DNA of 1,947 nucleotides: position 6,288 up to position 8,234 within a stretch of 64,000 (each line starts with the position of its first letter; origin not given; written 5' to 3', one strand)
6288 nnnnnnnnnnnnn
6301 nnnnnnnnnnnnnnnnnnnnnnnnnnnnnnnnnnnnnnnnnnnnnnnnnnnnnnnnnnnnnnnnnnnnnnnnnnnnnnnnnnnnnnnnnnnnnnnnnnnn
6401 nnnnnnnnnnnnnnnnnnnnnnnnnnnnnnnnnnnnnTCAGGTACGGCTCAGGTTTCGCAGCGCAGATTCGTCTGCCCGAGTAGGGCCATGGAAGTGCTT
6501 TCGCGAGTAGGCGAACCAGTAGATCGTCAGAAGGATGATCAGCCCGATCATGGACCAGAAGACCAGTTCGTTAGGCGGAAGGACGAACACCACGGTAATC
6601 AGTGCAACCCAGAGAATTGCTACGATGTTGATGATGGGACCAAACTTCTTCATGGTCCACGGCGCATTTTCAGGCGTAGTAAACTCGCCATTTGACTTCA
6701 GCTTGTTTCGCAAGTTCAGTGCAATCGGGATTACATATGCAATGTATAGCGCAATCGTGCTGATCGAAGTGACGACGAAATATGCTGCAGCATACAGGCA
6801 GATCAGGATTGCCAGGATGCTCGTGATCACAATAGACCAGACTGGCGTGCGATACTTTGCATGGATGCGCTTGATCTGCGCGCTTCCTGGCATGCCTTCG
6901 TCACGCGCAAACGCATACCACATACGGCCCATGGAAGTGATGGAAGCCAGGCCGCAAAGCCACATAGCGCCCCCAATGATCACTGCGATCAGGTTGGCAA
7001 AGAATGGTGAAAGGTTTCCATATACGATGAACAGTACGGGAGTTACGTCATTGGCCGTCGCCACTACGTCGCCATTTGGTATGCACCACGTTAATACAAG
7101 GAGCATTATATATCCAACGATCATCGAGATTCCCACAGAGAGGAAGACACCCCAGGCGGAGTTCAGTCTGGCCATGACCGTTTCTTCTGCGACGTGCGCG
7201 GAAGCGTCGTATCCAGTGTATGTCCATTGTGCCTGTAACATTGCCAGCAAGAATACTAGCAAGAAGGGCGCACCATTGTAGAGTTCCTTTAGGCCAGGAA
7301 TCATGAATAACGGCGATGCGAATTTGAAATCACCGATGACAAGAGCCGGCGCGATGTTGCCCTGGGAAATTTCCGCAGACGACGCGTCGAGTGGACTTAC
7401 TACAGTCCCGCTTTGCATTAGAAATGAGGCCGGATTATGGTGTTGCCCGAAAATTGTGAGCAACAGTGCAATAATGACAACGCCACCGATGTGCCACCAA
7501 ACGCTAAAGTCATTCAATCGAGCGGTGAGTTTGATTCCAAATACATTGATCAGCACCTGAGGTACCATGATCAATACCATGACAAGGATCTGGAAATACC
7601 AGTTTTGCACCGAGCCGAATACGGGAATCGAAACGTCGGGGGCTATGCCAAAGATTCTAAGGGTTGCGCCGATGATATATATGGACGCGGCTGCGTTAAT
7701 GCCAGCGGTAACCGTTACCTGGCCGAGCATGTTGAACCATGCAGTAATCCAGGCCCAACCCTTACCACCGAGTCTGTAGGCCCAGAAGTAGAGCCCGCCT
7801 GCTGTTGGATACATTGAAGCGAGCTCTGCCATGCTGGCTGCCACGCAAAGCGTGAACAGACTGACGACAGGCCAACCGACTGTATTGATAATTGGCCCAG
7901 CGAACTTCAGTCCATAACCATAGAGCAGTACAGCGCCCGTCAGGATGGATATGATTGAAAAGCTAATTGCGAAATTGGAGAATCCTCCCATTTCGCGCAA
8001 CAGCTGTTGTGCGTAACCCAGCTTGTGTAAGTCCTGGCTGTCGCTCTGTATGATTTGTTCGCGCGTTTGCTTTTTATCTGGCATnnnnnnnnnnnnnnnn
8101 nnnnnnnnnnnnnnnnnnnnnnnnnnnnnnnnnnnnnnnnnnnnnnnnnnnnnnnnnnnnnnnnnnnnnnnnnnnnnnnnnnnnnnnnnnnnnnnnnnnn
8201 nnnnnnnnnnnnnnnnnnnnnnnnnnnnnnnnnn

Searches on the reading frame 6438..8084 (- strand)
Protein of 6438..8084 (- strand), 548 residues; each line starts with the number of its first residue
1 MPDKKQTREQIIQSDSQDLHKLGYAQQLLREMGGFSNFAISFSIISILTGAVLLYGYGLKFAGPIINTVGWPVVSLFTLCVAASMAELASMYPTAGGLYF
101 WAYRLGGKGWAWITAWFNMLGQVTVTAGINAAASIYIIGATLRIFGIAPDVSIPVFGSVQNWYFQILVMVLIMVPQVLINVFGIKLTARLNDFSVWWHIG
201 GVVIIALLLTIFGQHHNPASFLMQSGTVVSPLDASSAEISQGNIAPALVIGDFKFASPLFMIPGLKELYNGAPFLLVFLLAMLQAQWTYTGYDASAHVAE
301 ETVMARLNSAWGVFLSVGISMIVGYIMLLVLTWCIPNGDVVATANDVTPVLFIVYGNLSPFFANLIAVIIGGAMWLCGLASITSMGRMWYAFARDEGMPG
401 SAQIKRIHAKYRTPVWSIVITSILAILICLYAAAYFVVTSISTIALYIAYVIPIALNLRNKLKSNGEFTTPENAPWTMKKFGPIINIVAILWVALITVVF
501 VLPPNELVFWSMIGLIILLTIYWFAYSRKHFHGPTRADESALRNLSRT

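Call 70: search_protein_families(library=pfam, proteins=[window:6438-8084:-], max_evalue=0.00001)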
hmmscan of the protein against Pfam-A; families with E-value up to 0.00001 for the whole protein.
window:6438-8084:- (548 aa): 2 families
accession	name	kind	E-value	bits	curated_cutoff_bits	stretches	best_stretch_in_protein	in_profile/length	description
PF13520.12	AA_permease_2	-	3.9e-54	184.6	27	1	33-519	2-424/427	Amino acid permease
PF00324.27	AA_permease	-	4.3e-17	62.4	24.6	1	49-526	13-457/470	Amino acid permease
